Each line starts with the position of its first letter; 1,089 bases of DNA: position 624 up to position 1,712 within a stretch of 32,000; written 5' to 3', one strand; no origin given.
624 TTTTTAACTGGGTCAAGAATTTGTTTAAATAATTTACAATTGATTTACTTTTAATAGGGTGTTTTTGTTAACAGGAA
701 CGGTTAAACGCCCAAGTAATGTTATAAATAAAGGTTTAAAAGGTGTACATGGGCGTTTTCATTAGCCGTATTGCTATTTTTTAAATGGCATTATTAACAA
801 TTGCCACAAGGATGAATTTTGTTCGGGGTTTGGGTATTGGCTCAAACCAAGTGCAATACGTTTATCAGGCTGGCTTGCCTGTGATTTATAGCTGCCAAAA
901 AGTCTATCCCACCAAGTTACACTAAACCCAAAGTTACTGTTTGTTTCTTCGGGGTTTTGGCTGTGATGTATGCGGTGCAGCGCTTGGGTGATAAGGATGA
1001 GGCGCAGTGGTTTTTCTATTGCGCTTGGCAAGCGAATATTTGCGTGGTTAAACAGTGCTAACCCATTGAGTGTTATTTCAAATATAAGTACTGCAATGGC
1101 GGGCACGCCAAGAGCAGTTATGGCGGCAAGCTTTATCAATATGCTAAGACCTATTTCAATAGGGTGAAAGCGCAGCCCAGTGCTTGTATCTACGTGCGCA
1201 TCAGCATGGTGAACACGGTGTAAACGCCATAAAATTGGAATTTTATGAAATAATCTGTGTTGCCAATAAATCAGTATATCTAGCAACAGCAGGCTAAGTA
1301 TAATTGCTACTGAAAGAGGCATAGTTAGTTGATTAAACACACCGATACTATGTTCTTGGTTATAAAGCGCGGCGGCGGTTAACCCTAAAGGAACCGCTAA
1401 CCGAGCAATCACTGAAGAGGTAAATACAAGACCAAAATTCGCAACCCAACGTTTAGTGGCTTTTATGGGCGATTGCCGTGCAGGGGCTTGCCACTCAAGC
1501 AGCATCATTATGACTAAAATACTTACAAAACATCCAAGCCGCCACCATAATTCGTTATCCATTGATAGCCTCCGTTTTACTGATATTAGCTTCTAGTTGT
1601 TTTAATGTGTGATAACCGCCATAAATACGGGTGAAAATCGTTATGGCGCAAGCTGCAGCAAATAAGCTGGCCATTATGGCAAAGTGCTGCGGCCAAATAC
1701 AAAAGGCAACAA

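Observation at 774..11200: Eight-gene operon coupling a TonB-dependent receptor and a YnjBCD-like ABC importer to three lipid-related membrane enzymes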

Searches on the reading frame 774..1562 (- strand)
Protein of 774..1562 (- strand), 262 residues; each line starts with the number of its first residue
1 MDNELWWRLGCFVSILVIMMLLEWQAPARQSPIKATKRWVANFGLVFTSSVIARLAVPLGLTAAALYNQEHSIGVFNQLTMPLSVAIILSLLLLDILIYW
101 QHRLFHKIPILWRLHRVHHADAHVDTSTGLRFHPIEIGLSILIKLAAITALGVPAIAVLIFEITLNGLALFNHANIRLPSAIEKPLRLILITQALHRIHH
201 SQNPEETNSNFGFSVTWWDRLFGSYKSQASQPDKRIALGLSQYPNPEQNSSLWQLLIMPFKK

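Call 3: search_protein_families(library=pfam, proteins=[window:774-1562:-], max_evalue=0.001)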
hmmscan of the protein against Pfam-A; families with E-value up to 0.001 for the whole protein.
window:774-1562:- (262 aa): 1 family
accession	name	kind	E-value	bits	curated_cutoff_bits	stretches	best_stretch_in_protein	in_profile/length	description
PF04116.19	FA_hydroxylase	-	1.1e-29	103.9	31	1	88-224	2-132/132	Fatty acid hydroxylase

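Call 4: search_protein_families(library=ncbifam, proteins=[window:774-1562:-], max_evalue=0.001)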
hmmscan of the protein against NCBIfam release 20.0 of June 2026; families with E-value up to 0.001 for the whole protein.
window:774-1562:- (262 aa): 1 family
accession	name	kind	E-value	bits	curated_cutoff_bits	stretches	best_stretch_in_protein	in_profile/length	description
NF052566.1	OrLpdHdlsOlsERhiz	equivalog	6.1e-25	88.1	475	1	4-237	31-266/293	ornithine lipid hydroxylase OlsE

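Call 32: search_solved_structures(query=window:774-1562:-, max_evalue=1)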
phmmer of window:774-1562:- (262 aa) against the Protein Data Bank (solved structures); distinct sequences matched with E-value up to 1: 0.
